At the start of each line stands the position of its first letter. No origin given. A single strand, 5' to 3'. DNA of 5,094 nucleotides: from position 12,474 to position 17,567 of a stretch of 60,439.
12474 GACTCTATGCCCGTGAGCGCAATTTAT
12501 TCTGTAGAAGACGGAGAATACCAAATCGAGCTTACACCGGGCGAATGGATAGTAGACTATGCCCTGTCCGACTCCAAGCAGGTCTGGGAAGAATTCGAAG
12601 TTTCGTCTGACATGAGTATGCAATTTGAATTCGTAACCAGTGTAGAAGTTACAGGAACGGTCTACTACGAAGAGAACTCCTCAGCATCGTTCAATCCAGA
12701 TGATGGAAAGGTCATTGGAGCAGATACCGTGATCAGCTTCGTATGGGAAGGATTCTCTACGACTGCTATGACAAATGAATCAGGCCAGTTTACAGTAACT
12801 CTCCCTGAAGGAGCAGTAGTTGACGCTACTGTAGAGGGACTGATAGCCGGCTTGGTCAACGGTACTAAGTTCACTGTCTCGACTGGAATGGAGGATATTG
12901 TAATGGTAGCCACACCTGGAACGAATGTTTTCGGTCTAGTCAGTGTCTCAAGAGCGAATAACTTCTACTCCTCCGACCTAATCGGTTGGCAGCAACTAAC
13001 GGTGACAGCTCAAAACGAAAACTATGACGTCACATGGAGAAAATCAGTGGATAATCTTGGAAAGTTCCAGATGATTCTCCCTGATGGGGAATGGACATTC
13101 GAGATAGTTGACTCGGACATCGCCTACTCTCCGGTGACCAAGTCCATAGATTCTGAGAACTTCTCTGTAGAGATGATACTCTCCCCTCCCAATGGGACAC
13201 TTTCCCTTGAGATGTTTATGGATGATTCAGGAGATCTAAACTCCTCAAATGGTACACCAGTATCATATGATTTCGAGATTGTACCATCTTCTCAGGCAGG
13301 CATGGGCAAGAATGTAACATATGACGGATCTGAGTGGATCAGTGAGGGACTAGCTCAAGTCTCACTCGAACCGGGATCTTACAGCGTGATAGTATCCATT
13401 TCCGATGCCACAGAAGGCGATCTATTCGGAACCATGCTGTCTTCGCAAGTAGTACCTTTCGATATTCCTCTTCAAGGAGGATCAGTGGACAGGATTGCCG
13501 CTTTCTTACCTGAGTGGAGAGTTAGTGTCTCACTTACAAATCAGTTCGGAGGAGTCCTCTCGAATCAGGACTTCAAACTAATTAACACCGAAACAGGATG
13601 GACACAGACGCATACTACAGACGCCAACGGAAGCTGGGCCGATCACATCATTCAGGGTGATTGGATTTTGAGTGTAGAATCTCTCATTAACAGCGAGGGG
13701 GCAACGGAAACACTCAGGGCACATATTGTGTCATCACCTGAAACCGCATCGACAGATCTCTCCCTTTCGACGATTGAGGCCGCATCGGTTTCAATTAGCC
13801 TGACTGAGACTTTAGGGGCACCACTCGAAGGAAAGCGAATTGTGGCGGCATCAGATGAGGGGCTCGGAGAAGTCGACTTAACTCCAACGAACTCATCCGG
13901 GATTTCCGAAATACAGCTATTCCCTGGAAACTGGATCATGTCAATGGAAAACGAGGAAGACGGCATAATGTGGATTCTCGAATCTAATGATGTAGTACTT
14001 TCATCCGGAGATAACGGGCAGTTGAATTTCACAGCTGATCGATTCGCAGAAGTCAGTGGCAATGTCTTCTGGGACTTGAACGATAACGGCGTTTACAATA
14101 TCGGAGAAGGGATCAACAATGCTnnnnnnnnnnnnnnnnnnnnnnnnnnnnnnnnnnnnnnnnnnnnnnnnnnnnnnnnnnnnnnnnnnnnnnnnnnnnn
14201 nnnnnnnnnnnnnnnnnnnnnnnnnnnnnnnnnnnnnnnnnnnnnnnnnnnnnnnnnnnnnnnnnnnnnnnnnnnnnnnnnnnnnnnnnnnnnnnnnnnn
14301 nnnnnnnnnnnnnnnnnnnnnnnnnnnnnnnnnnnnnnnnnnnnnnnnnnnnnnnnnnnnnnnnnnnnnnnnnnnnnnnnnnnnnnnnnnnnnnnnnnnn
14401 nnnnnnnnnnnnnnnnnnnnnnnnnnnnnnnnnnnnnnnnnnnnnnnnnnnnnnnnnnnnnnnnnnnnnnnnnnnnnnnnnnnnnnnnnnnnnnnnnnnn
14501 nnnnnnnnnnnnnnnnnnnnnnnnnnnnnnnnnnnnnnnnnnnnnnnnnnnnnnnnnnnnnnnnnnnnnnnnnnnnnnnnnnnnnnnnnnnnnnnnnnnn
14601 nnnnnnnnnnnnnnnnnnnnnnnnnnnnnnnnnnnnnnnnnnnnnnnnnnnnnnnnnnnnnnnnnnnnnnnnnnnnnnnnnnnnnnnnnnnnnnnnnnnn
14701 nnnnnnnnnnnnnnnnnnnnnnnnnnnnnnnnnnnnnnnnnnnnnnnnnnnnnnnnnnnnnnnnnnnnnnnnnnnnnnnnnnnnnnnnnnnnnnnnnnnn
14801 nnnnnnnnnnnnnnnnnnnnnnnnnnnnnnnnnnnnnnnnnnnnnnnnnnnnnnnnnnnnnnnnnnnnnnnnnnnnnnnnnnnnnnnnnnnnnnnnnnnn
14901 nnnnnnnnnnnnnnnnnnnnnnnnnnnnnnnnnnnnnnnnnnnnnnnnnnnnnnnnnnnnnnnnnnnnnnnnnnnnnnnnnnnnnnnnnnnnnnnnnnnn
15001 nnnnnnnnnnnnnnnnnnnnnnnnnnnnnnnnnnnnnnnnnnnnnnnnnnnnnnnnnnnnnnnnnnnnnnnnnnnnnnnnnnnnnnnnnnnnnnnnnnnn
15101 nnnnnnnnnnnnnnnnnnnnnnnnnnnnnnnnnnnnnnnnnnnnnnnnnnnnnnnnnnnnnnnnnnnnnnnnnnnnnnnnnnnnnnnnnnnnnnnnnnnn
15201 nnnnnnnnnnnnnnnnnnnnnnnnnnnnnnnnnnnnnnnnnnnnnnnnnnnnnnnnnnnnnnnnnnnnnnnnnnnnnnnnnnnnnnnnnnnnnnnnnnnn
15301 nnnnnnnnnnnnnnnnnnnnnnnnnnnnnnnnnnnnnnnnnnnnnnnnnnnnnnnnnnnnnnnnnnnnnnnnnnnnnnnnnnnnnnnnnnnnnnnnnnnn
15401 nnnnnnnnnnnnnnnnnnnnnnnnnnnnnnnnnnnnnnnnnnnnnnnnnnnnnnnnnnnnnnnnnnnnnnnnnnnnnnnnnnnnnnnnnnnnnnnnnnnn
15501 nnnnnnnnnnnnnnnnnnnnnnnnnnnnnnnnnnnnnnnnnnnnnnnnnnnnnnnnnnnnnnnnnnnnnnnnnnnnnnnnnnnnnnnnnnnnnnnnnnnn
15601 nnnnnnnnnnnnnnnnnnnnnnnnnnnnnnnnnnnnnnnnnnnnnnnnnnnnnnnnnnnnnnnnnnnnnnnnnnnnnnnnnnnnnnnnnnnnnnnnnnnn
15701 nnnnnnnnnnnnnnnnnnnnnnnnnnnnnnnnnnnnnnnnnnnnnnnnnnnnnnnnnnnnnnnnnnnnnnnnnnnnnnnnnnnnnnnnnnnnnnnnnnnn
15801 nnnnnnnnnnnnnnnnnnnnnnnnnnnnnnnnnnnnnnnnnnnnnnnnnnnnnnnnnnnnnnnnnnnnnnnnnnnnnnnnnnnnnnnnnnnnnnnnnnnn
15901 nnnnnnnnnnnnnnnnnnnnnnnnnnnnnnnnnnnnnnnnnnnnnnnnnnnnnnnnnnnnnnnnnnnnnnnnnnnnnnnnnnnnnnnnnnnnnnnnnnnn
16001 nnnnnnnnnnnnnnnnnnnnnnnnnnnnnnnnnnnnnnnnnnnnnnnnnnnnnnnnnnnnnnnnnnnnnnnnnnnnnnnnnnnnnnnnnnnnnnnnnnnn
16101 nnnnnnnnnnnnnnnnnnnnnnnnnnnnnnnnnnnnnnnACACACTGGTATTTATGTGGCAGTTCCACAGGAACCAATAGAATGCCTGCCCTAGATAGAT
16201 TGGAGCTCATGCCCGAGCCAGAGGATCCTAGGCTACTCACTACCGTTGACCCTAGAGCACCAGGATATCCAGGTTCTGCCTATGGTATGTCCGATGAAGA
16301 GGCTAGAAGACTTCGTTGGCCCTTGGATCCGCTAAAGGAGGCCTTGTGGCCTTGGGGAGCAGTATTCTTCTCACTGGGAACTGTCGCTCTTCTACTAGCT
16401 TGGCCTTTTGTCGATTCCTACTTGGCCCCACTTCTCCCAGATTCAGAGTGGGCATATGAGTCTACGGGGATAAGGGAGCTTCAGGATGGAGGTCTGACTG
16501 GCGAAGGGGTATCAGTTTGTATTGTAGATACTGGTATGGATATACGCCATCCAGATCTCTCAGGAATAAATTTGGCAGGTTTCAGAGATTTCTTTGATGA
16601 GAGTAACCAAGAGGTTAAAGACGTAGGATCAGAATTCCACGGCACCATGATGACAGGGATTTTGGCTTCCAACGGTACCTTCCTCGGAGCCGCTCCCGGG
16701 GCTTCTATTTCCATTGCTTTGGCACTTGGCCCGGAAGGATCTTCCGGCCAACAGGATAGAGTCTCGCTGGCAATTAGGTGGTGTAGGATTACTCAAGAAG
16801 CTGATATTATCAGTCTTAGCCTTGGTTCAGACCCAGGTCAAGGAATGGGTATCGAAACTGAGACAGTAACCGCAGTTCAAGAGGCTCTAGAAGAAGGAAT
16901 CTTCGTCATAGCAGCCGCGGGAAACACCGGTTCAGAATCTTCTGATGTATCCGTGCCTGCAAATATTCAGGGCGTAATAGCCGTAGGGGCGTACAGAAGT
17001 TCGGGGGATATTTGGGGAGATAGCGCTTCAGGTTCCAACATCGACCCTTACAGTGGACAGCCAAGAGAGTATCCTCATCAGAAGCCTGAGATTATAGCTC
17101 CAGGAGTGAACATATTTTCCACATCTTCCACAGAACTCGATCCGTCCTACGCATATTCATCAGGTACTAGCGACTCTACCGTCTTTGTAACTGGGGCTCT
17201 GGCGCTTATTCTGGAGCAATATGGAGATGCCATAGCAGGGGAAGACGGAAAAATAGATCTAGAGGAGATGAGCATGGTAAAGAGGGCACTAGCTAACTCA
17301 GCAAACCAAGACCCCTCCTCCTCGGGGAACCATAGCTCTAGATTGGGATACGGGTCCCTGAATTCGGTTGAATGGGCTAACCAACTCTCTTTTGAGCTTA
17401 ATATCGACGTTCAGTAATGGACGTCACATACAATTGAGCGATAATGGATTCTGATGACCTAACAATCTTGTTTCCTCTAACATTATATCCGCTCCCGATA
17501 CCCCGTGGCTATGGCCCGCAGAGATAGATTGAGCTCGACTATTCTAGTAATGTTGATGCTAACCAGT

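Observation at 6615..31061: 24.5-kb surface island: AglB giant, S8 protease, beta-helix giant, STAND regulator, MBL hydrolase, calcium-repeat giant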

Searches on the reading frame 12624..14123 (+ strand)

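Call 69: search_protein_families(library=pfam, proteins=[window:12624-14123:+], max_evalue=0.1)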
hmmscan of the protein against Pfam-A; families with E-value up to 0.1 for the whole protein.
window:12624-14123:+ (500 aa): 2 families
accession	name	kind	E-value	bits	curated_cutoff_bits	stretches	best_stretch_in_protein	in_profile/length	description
PF13620.12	CarboxypepD_reg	-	2.5e-08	34.6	32.3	0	41-64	25-49/82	Carboxypeptidase regulatory-like domain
PF02369.22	Big_1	-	0.0097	16.4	34.9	0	45-75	51-81/93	Bacterial Ig-like domain (group 1)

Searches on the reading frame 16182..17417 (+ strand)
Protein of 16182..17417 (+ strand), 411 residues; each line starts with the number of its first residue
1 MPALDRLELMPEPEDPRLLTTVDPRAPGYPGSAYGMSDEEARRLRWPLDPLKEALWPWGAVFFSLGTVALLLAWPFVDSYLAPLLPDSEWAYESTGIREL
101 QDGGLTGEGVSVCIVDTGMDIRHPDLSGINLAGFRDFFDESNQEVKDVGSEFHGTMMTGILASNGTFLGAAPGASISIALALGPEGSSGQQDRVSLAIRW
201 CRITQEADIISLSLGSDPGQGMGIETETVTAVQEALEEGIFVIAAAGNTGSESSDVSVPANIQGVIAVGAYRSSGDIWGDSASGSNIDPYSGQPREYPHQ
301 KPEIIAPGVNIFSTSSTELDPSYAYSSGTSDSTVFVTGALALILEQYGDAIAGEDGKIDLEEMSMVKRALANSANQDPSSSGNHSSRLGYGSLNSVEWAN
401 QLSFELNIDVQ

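Call 3: search_protein_families(library=pfam, proteins=[window:16182-17417:+], max_evalue=0.01)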
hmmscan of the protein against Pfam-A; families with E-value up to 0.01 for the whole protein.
window:16182-17417:+ (411 aa): 1 family
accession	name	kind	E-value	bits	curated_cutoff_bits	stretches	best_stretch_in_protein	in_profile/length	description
PF00082.27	Peptidase_S8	-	1.1e-42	146.8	21.8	1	107-391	1-288/288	Subtilase family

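Call 6: find_encoding_contigs(protein=window:16182-17417:+, flank=10000, max_places=10)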
Protein window:16182-17417:+ (411 aa): 22 contigs read that carry it; 10 places shown.
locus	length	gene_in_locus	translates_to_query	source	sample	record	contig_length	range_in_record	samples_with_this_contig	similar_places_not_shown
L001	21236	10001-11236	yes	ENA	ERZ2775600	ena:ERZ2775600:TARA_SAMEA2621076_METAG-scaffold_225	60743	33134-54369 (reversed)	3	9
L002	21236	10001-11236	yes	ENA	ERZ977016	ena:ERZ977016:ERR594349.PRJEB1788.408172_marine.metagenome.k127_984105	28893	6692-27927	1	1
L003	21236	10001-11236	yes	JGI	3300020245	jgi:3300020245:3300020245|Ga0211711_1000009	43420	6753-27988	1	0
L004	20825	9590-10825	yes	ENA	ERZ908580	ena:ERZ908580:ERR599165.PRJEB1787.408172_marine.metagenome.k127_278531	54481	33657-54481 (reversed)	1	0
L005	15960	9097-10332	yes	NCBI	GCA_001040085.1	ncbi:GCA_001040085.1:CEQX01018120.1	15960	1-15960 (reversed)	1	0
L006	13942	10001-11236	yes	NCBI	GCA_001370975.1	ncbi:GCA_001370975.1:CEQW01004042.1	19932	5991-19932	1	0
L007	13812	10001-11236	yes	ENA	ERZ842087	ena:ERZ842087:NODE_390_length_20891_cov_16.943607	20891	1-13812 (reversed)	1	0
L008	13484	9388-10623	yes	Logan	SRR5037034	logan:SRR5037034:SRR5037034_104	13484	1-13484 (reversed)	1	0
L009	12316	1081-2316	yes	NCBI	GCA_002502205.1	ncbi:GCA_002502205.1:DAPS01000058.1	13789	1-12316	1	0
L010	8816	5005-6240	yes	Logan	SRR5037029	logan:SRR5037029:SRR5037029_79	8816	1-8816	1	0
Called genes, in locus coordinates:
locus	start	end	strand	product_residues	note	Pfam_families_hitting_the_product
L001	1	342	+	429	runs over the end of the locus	PF02844:GARS_N, PF02222:ATP-grasp (faint), PF01071:GARS_A, PF02655:ATP-grasp_3 (faint), PF02843:GARS_C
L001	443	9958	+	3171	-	PF02516:STT3, PF13620:CarboxypepD_reg (faint)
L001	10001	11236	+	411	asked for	PF00082:Peptidase_S8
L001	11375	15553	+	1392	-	PF13229:Beta_helix, PF17957:Big_7 (faint)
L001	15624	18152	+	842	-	PF13191:AAA_16, PF13401:AAA_22 (weak), PF07719:TPR_2 (faint), PF13176:TPR_7 (faint), PF13374:TPR_10 (faint), PF14938:SNAP (faint), PF17874:TPR_MalT, PF13424:TPR_12, +4 more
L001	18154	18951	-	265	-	PF00753:Lactamase_B, PF23023:Anti-Pycsar_Apyc1, PF12706:Lactamase_B_2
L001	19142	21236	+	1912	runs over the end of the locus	-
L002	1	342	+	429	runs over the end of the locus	PF02844:GARS_N, PF02222:ATP-grasp (faint), PF01071:GARS_A, PF02655:ATP-grasp_3 (faint), PF02843:GARS_C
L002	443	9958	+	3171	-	PF02516:STT3, PF13620:CarboxypepD_reg (faint)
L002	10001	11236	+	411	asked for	PF00082:Peptidase_S8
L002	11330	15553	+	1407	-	PF13229:Beta_helix, PF17957:Big_7 (faint)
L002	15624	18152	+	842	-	PF13191:AAA_16, PF13401:AAA_22 (weak), PF07719:TPR_2 (faint), PF13176:TPR_7 (faint), PF13374:TPR_10 (faint), PF14938:SNAP (faint), PF17874:TPR_MalT, PF13424:TPR_12, +4 more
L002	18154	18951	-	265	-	PF00753:Lactamase_B, PF23023:Anti-Pycsar_Apyc1, PF12706:Lactamase_B_2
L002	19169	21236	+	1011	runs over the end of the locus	?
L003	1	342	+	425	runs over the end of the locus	PF02844:GARS_N, PF02222:ATP-grasp (faint), PF01071:GARS_A, PF02655:ATP-grasp_3 (faint), PF02843:GARS_C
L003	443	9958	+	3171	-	PF02516:STT3, PF13620:CarboxypepD_reg (faint)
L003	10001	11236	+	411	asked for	PF00082:Peptidase_S8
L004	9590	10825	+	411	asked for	PF00082:Peptidase_S8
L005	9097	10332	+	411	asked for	PF00082:Peptidase_S8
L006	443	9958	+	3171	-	PF02516:STT3, PF13620:CarboxypepD_reg (faint)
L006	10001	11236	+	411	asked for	PF00082:Peptidase_S8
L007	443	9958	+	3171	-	PF02516:STT3, PF13620:CarboxypepD_reg (faint)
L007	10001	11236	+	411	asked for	PF00082:Peptidase_S8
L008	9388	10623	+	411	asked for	PF00082:Peptidase_S8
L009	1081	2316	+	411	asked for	PF00082:Peptidase_S8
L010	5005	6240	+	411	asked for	PF00082:Peptidase_S8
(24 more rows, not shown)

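Call 8: find_homologous_proteins(query=window:16182-17417:+, max_evalue=1e-10)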
Query window:16182-17417:+ (411 aa): 1163 proteins with E <= 1e-10 among 8000 candidates; the best 120 are listed.
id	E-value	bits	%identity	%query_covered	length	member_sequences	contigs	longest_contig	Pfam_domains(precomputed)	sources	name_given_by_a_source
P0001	1.2e-255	866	94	100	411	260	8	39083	PF00082.28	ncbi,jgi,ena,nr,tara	ncbi:MAG: hypothetical protein CMA21_00845 [Euryarchaeota archaeon]|nr:hypothetical protein [Euryarc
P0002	5.8e-249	844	91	100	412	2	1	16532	PF00082.28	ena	-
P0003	7.9e-248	840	91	100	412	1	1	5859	PF00082.28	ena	-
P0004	1.2e-247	840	91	100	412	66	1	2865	PF00082.28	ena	-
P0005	1.7e-247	839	90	100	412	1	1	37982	PF00082.28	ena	-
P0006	3.0e-247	838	90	100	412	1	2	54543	PF00082.28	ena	-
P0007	4.0e-247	838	90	100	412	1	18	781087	PF00082.28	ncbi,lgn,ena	ncbi:MAG: S8 family peptidase [Candidatus Thalassarchaeaceae archaeon]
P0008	4.7e-247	838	90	100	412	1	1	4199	PF00082.28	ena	-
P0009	8.5e-247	837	90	100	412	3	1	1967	PF00082.28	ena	-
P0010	9.6e-247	837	90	100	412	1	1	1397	PF00082.28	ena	-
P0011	1.4e-246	836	90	100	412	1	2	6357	PF00082.28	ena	-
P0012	1.5e-246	836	90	100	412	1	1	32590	PF00082.28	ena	-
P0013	2.6e-246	835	90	100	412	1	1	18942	PF00082.28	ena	-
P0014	5.5e-246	834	90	100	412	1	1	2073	PF00082.28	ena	-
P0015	2.2e-245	832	90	100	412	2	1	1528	PF00082.28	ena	-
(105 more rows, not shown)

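Call 31: search_protein_families(library=ncbifam, proteins=[window:16182-17417:+], max_evalue=0.01)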
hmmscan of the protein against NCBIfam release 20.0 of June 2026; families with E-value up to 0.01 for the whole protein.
window:16182-17417:+ (411 aa): 8 families
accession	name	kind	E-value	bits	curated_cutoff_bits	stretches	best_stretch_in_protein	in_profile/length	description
TIGR03921.1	T7SS_mycosin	equivalog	2.2e-32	112.5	278.75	1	106-394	11-280/353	type VII secretion-associated serine protease mycosin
TIGR03895.1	protease_PatA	subfamily_domain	1.8e-13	50.1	421.05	1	202-395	53-221/606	PatA/PatG family cyanobactin maturation protease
NF040809.1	germ_prot_CspBA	exception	4.3e-12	44.5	1250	1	258-396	970-1092/1099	bifunctional germination protease/germinant receptor pseudoprotease CspBA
NF033595.1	denti_PrtP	equivalog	1.6e-11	43.5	300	1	200-346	332-459/606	dentilisin complex serine proteinase subunit PrtP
NF040808.2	CspC_non_triad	exception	1.6e-09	36.8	675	1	262-348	427-502/556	bile acid germinant receptor pseudoprotease CspC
NF049966.1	QH_SP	equivalog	5e-09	35.8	165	1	112-269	2-141/219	subtilisin-like serine protease QhpE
NF051851.1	AtpSerPepEprS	equivalog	1.1e-05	23.8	1700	0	305-348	282-322/988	autotransporter serine peptidase EprS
NF040553.1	SGO_0316_fam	subfamily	0.00047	17.9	1400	0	142-250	349-465/1486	SGO_0316/SGO_0317 family LPXTG-anchored serine peptidase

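Call 68: search_solved_structures(query=window:16182-17417:+, max_evalue=1e-10)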
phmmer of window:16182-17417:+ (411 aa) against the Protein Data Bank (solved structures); distinct sequences matched with E-value up to 1e-10: 90 (the best 60 are shown).
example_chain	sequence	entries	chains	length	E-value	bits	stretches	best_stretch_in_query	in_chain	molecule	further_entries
7y6m_C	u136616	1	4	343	2.4e-24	89.3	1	97-349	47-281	Intracellular serine protease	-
8jmw_A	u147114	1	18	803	5.7e-23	84.8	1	96-272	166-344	S8 family serine peptidase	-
7am4_A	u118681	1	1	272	2.7e-22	82.5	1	100-347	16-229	Subtilisin BPN'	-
1s01_A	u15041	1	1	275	3.2e-22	82.3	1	100-347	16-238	Subtilisin BPN'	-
7am3_A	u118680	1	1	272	4.8e-22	81.7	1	100-347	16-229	Subtilisin BPN'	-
1sbi_A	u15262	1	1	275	4.8e-22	81.7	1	100-347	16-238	SUBTILISIN 8397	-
7am6_A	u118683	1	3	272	5.4e-22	81.6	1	100-347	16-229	Subtilisin BPN'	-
7am5_A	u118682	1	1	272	5.9e-22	81.4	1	100-347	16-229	Subtilisin BPN'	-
1sbh_A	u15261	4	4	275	6.1e-22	81.4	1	100-347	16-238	SUBTILISIN 8397+1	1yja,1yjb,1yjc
7am8_A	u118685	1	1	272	1.3e-21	80.3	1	100-347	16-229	Subtilisin BPN'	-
1aqn_A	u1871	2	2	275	1.4e-21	80.2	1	100-347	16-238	SUBTILISIN 8324 | SUBTILISIN BPN'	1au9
7am7_A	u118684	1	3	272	1.5e-21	80.1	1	100-347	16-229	Subtilisin BPN'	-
1ak9_A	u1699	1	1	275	1.7e-21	79.9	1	100-347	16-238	SUBTILISIN 8321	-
6ube_S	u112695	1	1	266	1.8e-21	79.8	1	100-347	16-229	SUBTILISIN BPN'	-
1suc_A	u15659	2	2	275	3.6e-21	78.9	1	100-347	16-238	SUBTILISIN BPN' CRB-S3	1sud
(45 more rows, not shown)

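Call 85: search_protein_families(library=padloc, proteins=[window:16182-17417:+], max_evalue=0.01)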
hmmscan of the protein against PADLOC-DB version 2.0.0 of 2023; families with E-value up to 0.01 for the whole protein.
window:16182-17417:+ (411 aa): 1 family
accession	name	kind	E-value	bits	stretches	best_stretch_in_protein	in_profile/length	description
PDLC03014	subtilase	-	1.3e-23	82.2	1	103-351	168-363/391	-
